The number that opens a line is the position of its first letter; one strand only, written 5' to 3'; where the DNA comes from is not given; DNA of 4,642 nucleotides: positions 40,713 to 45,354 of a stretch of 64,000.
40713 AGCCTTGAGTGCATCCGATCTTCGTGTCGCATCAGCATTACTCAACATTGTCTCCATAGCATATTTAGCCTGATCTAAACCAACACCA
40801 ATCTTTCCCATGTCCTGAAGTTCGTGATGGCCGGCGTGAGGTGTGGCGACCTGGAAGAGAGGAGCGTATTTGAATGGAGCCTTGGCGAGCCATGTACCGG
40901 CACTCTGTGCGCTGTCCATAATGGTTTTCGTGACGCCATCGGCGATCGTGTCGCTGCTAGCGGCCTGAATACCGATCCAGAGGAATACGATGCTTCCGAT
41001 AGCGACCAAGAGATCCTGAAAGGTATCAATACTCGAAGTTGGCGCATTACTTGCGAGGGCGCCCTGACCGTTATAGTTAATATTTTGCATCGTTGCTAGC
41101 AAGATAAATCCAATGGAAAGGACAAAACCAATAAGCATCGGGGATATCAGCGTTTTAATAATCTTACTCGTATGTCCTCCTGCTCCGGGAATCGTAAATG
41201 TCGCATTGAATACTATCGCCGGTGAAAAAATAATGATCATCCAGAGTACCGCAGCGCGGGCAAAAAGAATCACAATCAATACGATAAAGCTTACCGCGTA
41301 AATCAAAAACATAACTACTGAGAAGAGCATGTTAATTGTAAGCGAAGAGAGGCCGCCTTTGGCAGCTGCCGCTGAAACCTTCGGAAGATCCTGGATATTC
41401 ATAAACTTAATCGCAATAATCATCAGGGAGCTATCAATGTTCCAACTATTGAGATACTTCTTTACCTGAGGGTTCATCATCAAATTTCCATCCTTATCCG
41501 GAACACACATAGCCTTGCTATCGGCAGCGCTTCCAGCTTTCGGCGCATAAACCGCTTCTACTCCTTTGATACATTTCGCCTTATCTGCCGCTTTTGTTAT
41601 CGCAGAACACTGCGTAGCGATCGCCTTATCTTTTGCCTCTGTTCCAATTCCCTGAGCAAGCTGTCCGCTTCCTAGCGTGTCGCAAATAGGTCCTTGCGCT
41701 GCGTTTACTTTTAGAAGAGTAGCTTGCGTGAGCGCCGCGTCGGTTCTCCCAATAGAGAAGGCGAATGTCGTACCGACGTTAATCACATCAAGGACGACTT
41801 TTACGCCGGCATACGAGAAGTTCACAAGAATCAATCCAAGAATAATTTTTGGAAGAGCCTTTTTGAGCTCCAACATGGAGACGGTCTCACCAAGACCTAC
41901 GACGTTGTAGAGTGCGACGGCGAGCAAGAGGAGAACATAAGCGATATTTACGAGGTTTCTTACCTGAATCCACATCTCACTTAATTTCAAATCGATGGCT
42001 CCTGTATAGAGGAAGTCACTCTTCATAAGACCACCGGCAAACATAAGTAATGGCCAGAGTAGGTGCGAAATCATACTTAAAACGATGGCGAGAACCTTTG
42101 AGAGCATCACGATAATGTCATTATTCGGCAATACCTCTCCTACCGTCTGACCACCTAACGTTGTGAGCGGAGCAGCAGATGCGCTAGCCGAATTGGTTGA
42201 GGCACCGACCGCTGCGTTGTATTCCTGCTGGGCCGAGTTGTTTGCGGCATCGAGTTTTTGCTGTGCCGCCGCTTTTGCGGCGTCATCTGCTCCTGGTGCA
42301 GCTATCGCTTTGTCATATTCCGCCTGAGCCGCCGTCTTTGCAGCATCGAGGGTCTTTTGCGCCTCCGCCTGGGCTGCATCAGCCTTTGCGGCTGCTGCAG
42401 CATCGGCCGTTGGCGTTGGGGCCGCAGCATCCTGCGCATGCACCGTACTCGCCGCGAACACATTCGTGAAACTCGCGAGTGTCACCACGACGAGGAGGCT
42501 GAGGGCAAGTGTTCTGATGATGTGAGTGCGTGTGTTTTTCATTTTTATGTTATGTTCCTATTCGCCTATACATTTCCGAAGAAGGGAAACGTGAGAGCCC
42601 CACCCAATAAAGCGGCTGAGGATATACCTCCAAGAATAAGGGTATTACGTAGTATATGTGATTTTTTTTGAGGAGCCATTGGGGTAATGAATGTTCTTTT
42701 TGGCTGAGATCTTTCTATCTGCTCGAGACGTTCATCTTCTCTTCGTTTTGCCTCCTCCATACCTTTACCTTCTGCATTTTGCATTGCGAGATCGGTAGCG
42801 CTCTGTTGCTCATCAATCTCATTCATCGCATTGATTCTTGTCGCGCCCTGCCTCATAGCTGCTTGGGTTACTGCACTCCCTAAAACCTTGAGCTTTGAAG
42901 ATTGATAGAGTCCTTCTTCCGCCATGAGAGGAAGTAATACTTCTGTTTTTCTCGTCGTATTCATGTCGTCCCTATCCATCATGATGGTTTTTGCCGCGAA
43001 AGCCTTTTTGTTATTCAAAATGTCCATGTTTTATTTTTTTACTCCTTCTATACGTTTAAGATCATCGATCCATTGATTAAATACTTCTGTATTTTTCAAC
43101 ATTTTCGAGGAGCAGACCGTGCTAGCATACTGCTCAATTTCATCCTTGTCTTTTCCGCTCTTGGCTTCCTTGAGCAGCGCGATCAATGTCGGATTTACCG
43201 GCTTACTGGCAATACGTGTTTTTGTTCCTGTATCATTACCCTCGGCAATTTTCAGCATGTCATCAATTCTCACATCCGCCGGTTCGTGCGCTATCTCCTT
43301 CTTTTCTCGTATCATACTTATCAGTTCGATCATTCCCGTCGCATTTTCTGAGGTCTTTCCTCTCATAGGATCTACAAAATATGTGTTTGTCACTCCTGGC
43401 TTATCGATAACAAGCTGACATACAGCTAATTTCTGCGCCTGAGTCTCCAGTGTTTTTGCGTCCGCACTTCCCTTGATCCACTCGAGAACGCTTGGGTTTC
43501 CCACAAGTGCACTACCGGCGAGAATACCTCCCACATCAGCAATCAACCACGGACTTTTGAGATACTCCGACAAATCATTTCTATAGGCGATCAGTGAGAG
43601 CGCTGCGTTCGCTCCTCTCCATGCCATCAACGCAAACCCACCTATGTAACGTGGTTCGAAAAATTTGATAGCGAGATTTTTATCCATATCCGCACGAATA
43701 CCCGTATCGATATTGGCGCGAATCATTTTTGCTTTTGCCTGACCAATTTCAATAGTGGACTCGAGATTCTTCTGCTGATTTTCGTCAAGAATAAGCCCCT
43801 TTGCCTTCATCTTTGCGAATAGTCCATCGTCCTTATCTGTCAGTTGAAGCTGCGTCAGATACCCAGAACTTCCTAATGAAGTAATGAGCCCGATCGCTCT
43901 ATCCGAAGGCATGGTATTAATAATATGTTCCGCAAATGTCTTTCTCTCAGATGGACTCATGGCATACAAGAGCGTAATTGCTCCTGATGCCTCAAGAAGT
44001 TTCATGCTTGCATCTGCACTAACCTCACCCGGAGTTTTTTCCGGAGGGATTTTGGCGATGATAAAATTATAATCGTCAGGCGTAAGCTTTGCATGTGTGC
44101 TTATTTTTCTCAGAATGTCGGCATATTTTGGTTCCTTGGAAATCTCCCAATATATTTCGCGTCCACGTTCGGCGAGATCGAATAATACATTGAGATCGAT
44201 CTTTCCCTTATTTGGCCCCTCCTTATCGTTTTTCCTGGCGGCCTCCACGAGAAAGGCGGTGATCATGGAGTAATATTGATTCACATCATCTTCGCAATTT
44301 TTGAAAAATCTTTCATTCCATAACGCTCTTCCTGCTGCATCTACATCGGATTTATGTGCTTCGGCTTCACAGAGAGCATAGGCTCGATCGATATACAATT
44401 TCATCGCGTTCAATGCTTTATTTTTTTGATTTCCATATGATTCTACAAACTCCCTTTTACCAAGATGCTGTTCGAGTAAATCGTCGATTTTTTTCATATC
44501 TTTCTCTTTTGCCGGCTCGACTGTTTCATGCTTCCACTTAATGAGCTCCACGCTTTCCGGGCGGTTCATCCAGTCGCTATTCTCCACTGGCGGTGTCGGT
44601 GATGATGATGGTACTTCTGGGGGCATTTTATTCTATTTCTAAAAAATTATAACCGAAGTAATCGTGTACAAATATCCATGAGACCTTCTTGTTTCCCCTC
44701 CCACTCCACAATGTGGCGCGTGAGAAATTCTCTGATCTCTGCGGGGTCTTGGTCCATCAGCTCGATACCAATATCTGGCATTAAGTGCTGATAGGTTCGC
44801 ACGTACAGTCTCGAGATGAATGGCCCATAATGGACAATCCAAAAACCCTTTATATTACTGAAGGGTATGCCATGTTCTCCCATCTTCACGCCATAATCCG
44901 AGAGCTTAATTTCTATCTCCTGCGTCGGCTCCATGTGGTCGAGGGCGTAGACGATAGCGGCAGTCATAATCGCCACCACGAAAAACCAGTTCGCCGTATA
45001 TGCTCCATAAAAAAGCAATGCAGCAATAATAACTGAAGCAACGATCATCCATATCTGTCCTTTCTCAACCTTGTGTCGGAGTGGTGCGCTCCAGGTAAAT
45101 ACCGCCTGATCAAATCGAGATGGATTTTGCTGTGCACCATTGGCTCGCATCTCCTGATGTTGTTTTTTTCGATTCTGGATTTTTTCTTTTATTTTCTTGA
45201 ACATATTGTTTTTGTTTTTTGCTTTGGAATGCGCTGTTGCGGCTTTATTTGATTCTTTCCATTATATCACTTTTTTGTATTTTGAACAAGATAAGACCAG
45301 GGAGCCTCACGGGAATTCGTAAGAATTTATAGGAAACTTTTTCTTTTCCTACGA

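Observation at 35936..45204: Compact five-gene module of unknowns (2-TM, hairpin-TM, tail-anchored, VirB6-like polytopic, 1,329-aa soluble) with no ATPase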

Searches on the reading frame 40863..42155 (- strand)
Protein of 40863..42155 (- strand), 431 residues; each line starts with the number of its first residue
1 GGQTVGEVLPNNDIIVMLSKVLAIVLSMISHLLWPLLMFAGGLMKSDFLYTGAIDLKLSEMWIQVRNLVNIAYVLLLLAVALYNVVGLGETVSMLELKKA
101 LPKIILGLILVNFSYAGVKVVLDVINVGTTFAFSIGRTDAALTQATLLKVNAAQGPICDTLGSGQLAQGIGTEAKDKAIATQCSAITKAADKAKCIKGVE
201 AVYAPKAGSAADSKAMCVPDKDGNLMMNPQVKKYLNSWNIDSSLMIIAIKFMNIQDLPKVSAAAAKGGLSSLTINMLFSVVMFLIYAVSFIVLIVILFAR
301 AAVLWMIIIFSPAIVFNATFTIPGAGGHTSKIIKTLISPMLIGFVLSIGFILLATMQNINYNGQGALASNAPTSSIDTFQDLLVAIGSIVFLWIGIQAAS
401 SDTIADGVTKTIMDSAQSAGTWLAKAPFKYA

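Call 48: search_dna_similar(query=window:40863-42155:-, collection=plasmids, mode=protein, max_evalue=10, max_rows=20)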
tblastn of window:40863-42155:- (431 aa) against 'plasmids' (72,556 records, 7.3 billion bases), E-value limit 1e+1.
No match.
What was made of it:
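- On Anti-phage defence systems, mobile elements: D's TM core has no tblastn match in 72,556 plasmids (call 48).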

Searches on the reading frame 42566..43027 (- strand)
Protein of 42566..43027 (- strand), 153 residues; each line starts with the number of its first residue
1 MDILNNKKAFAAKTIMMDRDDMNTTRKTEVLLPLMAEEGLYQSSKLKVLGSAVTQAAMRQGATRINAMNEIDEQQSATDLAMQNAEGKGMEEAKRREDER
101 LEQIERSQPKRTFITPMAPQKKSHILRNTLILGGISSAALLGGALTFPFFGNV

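Call 3: search_protein_families(library=pfam, proteins=[window:42566-43027:-], max_evalue=1)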
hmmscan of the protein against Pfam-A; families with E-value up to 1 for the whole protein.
window:42566-43027:- (153 aa): 0 families

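Call 4: search_protein_families(library=ncbifam, proteins=[window:42566-43027:-], max_evalue=1)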
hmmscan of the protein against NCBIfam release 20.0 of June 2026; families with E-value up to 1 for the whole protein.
window:42566-43027:- (153 aa): 0 families

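Call 58: search_protein_families(library=padloc, proteins=[window:42566-43027:-], max_evalue=1)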
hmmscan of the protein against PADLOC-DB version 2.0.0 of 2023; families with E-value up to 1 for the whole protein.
window:42566-43027:- (153 aa): 1 family
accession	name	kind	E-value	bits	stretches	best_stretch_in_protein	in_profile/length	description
PDLC01226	Cas12_x2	-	0.0086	12.7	1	45-111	290-356/549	CAS-V-F; effector__SPE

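Call 59: search_protein_families(library=phrogs, proteins=[window:42566-43027:-], max_evalue=1)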
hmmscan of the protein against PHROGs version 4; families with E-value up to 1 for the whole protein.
window:42566-43027:- (153 aa): 1 family
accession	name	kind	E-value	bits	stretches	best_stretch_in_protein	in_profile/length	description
phrog_8070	-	unknown function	0.16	13.2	1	98-138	5-45/95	-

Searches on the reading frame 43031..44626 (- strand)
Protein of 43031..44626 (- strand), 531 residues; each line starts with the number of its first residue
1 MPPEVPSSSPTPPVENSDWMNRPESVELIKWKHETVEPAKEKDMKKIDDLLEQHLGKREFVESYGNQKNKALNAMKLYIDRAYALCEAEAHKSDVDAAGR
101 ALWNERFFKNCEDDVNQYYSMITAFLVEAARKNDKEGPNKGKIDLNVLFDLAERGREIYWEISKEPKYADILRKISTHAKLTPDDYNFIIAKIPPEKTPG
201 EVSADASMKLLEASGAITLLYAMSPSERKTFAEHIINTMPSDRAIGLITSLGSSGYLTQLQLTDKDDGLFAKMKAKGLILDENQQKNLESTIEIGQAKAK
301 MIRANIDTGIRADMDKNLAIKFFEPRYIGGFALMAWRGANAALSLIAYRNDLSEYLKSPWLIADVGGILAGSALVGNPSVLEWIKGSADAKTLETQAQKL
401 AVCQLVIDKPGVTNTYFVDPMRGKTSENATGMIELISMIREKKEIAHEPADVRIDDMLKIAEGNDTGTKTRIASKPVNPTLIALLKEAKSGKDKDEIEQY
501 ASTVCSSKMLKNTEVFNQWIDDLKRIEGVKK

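Call 3: search_protein_families(library=pfam, proteins=[window:43031-44626:-], max_evalue=1)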
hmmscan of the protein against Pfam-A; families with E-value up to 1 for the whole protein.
window:43031-44626:- (531 aa): 0 families

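Call 4: search_protein_families(library=ncbifam, proteins=[window:43031-44626:-], max_evalue=1)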
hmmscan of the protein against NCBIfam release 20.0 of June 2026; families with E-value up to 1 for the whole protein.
window:43031-44626:- (531 aa): 1 family
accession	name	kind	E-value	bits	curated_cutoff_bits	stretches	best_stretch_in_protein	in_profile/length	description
NF011068.0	PRK14498.1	equivalog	0.015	13.4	534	1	275-333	499-557/647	molybdopterin biosynthesis protein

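Call 58: search_protein_families(library=padloc, proteins=[window:43031-44626:-], max_evalue=1)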
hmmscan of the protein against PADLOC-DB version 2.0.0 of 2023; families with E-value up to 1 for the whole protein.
window:43031-44626:- (531 aa): 0 families

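Call 59: search_protein_families(library=phrogs, proteins=[window:43031-44626:-], max_evalue=1)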
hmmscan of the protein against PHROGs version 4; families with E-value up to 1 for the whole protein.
window:43031-44626:- (531 aa): 0 families

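Call 109: search_solved_structures(query=A7, max_evalue=1)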
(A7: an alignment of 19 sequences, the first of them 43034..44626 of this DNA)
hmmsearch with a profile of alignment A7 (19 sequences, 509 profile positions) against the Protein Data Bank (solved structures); distinct sequences matched with E-value up to 1: 9.
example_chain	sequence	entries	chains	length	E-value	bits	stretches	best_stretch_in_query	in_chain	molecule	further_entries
1eq1_A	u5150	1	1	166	0.017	17.4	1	28-153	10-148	APOLIPOPHORIN-III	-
8jp4_A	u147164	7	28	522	0.13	14.5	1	52-149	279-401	Protein ERGIC-53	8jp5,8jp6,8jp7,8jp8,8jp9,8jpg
3jsy_A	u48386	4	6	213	0.15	14.3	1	144-220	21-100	Acidic ribosomal protein P0 homolog | 50S ribosomal protein L10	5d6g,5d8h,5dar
9f0l_A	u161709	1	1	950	0.37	13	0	29-143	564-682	De novo designed Protein K10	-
5djn_A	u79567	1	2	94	0.52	12.5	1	33-100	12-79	Kinesin-like protein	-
3a0r_A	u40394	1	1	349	0.53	12.5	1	66-152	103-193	Sensor protein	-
8fjg_A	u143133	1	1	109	0.55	12.5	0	34-127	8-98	H12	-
28nt_o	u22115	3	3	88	0.71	12.1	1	48-106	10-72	Small ribosomal subunit protein uS15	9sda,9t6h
2mn4_A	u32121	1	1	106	0.76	12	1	232-267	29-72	Computational designed protein based on structure template 1cy5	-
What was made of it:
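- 43031..44626 (-): Gene B, 531 aa. Mostly helical, no signal peptide, one central moderately hydrophobic segment (family average 327-349). Likely bitopic or a re-entrant hairpin. Present in every locus but fast-evolving. No Pfam, NCBIfam or PDB hit (calls 3, 4, 109).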

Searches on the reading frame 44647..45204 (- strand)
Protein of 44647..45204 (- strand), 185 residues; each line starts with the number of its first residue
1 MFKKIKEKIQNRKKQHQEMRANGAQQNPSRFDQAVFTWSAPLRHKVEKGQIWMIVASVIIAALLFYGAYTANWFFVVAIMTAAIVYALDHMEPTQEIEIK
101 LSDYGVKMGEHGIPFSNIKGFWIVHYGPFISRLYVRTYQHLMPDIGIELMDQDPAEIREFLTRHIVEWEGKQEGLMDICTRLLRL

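Call 3: search_protein_families(library=pfam, proteins=[window:44647-45204:-], max_evalue=1)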
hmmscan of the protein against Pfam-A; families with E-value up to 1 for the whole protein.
window:44647-45204:- (185 aa): 3 families
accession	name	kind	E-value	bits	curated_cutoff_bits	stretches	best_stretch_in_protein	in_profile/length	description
PF06939.16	DUF1286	-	0.0084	16.8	25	1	35-91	57-110/112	Protein of unknown function (DUF1286)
PF19744.4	DUF6232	-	0.16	12.9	27.4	1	42-87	28-74/117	Family of unknown function (DUF6232)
PF05781.17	MRVI1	-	0.35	10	27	1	10-72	431-495/533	MRVI1 protein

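Call 4: search_protein_families(library=ncbifam, proteins=[window:44647-45204:-], max_evalue=1)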
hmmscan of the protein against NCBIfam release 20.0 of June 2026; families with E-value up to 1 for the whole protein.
window:44647-45204:- (185 aa): 1 family
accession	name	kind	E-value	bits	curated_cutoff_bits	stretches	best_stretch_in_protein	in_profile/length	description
NF010462.0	PRK13887.1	subfamily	0.092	12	332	1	3-59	5-64/250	conjugal transfer protein TrbF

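Call 58: search_protein_families(library=padloc, proteins=[window:44647-45204:-], max_evalue=1)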
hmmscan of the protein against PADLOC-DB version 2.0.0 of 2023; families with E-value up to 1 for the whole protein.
window:44647-45204:- (185 aa): 0 families

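Call 59: search_protein_families(library=phrogs, proteins=[window:44647-45204:-], max_evalue=1)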
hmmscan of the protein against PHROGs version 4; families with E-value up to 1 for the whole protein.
window:44647-45204:- (185 aa): 3 families
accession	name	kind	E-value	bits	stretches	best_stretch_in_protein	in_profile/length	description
phrog_7987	-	unknown function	0.038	15.1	1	49-93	62-108/118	-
phrog_17960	-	unknown function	0.28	12.6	1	4-30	3-29/45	-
phrog_30120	-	unknown function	0.33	9.9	1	9-40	655-686/858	-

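Call 82: search_protein_families(library=pfam, alignment_id=A6, max_evalue=10)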
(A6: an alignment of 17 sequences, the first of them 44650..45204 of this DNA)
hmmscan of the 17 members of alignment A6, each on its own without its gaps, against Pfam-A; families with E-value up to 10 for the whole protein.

A. member 1, window:44650-45204:- (185 aa): 3 families
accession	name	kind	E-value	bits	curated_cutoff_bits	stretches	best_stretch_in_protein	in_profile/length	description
PF06939.16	DUF1286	-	0.0084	16.8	25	1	35-91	57-110/112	Protein of unknown function (DUF1286)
PF19744.4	DUF6232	-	0.16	12.9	27.4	1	42-87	28-74/117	Family of unknown function (DUF6232)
PF05781.17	MRVI1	-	0.35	10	27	1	10-72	431-495/533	MRVI1 protein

B. families by the number of members that match (of 17 scanned): 35 families (the first 25 are shown)
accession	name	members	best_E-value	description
PF19744.4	DUF6232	7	0.0071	Family of unknown function (DUF6232)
PF13567.11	DUF4131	5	0.039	Domain of unknown function (DUF4131)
PF13515.12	FUSC_2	3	0.003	Fusaric acid resistance protein-like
PF18923.6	DUF5673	2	5.3e-05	Domain of unknown function (DUF5673)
PF11292.14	DUF3093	2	0.041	Protein of unknown function (DUF3093)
PF10990.13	DUF2809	1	0.0015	Protein of unknown function (DUF2809)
PF03600.22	CitMHS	1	0.0019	Citrate transporter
PF06939.16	DUF1286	1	0.0084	Protein of unknown function (DUF1286)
PF12046.13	CCB1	1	0.016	Cofactor assembly of complex C subunit B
PF05628.17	Borrelia_P13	1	0.017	Borrelia membrane protein P13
PF04051.21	TRAPP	1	0.018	Transport protein particle (TRAPP) component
PF11911.13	DUF3429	1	0.019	Protein of unknown function (DUF3429)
PF14017.11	DUF4233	1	0.019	Protein of unknown function (DUF4233)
PF03773.19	ArsP_1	1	0.022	Predicted permease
PF23540.2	DesK_N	1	0.023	DesK N-terminal domain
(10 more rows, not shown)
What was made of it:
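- On Bacterial PH-like membrane proteins (DUF5673/DUF6232), for A: The window's A scores 12.9 bits against DUF6232, where the cut-off is 27.4 (call 82).
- Closest known: Membrane-anchored bacterial PH-like domain proteins. Same: Sub-threshold hits recur in 7/17 and 2/17 members (call 82).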

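Call 83: search_solved_structures(query=A6, max_evalue=10)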
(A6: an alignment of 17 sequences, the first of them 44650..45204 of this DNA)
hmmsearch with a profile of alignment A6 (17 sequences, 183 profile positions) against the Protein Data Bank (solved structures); distinct sequences matched with E-value up to 10: 9.
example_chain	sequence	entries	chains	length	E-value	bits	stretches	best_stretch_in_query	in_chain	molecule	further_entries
7cz9_A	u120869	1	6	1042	0.24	14.2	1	29-80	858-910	Efflux pump membrane transporter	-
8zxs_A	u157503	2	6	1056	0.24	14.2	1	29-80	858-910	Efflux pump membrane transporter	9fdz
8gjj_B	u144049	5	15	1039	0.51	13.1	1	22-80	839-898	Efflux pump membrane transporter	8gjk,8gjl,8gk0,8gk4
5cfh_A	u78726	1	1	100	0.9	12.3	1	87-128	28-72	Beta-2-microglobulin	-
7bts_A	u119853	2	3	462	1.2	11.9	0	20-77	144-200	Lysozyme-Beta-1 adrenergic receptor chimera | Endolysin,Beta-1 adrenergic receptor chimera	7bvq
8rmr_G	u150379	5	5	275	2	11.2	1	123-177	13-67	Acidic leucine-rich nuclear phosphoprotein 32 family member A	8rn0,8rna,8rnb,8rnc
6xzg_GP1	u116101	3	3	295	2.2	11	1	138-177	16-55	LRRcap domain-containing protein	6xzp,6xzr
2jqd_A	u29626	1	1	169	2.6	10.8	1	141-177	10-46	Acidic leucine-rich nuclear phosphoprotein 32 family member A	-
7bu6_A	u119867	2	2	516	4.4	10.1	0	20-77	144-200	Endolysin,Endolysin,Endolysin,Beta-1 adrenergic receptor chimera | Endolysin,Endolysin,Beta-1 adrenergic receptor chimera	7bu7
